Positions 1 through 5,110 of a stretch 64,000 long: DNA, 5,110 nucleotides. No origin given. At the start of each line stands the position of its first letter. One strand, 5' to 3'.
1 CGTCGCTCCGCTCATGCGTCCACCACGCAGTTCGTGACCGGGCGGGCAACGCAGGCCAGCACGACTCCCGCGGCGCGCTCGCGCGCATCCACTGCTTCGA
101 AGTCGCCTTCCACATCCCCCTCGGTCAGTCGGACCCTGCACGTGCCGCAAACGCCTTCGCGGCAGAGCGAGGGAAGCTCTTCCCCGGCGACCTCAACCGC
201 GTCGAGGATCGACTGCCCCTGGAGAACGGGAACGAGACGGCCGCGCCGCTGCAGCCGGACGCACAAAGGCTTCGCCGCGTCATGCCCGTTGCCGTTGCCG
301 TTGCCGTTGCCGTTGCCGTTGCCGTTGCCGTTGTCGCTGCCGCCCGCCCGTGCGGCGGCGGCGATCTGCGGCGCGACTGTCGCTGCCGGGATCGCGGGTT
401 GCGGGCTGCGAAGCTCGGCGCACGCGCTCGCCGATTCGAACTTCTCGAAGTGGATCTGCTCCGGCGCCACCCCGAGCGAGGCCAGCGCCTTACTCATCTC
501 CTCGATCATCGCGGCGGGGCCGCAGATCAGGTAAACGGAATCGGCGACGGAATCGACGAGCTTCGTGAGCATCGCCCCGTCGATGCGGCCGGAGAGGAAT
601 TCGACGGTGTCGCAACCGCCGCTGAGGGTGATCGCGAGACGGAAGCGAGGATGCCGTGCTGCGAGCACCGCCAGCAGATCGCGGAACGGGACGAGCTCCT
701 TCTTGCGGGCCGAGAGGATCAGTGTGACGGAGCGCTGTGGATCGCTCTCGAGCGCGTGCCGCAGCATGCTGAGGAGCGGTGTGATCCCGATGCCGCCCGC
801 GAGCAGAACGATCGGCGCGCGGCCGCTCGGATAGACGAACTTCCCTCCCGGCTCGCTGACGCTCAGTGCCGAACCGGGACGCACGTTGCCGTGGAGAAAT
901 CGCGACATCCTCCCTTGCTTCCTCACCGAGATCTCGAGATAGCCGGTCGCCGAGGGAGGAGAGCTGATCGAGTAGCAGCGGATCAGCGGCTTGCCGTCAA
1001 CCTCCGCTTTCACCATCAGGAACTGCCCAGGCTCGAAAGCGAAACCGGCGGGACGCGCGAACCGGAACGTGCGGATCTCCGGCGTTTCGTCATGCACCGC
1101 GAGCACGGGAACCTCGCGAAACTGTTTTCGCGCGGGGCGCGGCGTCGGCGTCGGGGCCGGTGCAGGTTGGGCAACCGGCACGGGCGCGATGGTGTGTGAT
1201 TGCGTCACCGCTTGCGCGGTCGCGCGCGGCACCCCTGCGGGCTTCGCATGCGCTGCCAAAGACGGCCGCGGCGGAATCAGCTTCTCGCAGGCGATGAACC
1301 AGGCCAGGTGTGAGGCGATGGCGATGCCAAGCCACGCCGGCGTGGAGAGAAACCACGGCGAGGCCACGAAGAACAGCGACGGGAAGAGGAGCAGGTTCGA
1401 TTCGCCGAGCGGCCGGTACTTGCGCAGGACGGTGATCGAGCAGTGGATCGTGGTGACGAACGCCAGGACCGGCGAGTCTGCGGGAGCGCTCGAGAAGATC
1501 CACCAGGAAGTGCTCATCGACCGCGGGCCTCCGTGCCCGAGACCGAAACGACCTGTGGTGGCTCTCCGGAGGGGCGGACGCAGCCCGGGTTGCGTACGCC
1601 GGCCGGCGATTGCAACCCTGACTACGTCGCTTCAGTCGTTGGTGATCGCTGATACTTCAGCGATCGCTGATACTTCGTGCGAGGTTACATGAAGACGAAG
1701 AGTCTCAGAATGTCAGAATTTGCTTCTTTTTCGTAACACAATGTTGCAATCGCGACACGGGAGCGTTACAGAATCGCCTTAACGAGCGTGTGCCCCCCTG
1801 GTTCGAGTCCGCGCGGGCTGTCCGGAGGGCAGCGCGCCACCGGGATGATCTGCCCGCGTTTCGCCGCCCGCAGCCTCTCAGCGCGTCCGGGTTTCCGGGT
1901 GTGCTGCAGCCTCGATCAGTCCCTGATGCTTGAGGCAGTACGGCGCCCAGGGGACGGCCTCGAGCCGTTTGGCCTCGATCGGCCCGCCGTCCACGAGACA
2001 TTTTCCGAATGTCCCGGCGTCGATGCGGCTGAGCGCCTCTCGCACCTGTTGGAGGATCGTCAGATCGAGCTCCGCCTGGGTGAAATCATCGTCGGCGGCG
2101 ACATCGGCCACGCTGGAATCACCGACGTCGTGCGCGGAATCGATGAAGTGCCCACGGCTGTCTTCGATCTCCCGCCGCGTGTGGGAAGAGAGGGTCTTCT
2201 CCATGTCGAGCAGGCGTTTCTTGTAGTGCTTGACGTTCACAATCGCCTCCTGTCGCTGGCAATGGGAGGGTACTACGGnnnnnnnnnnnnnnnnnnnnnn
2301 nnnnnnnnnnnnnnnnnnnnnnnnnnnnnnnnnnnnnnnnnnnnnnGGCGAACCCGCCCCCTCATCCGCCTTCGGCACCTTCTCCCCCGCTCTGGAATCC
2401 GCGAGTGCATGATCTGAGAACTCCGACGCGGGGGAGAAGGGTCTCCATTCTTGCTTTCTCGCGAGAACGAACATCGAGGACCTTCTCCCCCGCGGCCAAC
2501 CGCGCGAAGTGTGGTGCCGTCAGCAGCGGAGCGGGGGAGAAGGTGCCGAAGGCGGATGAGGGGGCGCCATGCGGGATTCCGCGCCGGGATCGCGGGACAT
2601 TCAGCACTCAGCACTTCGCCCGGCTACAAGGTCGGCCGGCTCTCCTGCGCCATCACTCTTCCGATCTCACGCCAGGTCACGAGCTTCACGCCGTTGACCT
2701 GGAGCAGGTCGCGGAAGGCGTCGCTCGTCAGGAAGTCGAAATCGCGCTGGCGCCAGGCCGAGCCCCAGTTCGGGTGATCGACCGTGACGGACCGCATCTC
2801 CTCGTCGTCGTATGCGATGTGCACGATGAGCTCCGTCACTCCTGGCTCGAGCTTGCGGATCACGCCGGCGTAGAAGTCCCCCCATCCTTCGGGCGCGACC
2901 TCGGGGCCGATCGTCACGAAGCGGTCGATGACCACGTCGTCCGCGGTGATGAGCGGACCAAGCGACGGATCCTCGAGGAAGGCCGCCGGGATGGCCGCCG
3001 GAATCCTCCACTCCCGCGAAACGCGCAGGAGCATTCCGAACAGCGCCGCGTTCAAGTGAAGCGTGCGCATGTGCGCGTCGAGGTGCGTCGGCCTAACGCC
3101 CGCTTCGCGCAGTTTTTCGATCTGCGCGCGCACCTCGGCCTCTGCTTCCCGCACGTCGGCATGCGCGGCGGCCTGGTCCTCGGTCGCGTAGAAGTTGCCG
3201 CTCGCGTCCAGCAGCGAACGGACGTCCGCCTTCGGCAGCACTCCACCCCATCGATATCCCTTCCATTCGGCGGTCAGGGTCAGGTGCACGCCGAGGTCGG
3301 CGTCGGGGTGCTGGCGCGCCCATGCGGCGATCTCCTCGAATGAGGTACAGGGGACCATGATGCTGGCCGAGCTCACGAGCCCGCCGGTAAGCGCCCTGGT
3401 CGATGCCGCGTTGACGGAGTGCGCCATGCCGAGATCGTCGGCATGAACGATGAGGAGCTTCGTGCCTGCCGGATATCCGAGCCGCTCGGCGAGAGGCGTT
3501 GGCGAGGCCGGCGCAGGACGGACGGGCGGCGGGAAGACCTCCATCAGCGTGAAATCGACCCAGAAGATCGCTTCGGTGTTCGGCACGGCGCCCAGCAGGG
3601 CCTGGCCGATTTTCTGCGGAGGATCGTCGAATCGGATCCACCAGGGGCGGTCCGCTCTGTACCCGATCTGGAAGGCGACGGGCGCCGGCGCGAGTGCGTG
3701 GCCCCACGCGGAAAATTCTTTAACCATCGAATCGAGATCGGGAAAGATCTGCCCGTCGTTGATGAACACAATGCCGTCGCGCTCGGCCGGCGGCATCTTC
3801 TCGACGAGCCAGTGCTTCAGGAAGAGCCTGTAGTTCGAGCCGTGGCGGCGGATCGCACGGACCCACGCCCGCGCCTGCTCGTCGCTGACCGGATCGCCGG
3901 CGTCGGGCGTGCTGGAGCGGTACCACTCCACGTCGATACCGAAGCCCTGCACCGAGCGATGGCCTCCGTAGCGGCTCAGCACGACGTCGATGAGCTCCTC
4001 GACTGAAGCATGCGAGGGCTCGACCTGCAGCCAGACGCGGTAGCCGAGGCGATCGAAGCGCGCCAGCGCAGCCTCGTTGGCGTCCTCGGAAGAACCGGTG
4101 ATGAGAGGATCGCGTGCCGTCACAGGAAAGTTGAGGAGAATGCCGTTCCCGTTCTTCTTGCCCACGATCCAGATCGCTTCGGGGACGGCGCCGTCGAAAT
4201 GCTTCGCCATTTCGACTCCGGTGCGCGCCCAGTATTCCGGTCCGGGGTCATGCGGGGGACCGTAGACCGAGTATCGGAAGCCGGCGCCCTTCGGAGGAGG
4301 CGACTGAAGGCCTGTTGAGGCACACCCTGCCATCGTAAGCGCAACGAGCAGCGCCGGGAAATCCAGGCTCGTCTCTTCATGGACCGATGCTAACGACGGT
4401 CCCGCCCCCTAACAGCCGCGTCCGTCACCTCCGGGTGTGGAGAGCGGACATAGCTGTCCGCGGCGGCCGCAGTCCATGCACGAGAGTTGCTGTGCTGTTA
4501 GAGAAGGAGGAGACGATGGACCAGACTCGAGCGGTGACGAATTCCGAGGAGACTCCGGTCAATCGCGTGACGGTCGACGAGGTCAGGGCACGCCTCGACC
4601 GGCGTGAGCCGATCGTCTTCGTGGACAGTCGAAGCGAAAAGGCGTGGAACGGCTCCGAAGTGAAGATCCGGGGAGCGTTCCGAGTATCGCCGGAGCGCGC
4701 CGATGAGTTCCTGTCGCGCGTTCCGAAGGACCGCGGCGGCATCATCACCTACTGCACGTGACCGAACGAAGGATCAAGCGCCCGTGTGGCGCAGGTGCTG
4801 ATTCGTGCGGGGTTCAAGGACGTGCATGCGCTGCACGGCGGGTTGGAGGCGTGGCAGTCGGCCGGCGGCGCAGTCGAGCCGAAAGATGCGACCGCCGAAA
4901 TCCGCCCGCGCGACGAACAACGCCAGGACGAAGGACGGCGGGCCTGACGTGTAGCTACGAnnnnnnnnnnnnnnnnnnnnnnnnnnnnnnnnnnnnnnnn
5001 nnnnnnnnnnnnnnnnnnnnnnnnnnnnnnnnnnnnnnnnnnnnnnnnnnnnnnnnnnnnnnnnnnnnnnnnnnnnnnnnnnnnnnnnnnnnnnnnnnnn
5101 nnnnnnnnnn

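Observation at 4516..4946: Rhodanese with a single in-frame UGA in its active-site loop: candidate selenoprotein (Cys-Thr-Sec) or a fresh nonsense lesion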

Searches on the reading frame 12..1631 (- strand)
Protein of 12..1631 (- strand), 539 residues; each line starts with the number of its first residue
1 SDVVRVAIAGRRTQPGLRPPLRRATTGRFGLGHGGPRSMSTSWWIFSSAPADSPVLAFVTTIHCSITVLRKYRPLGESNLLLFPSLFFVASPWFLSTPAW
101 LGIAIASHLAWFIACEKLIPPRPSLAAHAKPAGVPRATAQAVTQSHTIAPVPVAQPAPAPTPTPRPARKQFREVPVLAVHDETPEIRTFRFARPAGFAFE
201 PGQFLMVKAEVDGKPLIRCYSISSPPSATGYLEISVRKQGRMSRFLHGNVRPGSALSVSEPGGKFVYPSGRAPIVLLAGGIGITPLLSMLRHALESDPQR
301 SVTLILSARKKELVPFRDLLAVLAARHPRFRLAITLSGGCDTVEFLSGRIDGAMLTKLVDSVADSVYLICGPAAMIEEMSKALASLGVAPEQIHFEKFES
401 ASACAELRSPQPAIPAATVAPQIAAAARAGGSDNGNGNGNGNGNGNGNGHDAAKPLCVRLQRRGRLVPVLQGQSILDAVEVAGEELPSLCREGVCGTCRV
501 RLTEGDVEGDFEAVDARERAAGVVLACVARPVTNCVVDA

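Call 20: search_protein_families(library=pfam, proteins=[window:12-1631:-], max_evalue=0.00001)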
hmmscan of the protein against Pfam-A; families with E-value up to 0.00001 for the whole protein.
window:12-1631:- (539 aa): 4 families
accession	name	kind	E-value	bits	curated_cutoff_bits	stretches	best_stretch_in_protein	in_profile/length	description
PF00111.32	Fer2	-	3.2e-15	56.2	21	1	460-531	3-76/77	2Fe-2S iron-sulfur cluster binding domain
PF00175.26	NAD_binding_1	-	1.4e-14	55.1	22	1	276-380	1-108/109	Oxidoreductase NAD-binding domain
PF00970.30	FAD_binding_6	-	2e-12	47.8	21.1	1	177-267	5-99/99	Oxidoreductase FAD-binding domain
PF08030.17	NAD_binding_6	-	9.5e-06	26.2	22.2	0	274-327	4-63/156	Ferric reductase NAD binding domain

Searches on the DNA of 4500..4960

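Call 57: search_rna_families(source=window, start=4500, end=4960, threshold=evalue, max_evalue=10)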
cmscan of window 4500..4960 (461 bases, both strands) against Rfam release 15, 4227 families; matches with E-value up to 10: 3.
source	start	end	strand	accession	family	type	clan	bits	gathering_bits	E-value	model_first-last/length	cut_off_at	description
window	4850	4910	+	RF01738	gabT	Cis-reg;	-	18.6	45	2.3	1-61/61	no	gabT RNA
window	4639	4819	+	RF00261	IRES_L-myc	Cis-reg; IRES;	-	13.1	60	3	1-221/221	no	L-myc internal ribosome entry site (IRES)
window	4927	4949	+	RF01139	sR2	Gene; snRNA; snoRNA; CD-box;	-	11.5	42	4.9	33-57/57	no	Small nucleolar RNA sR2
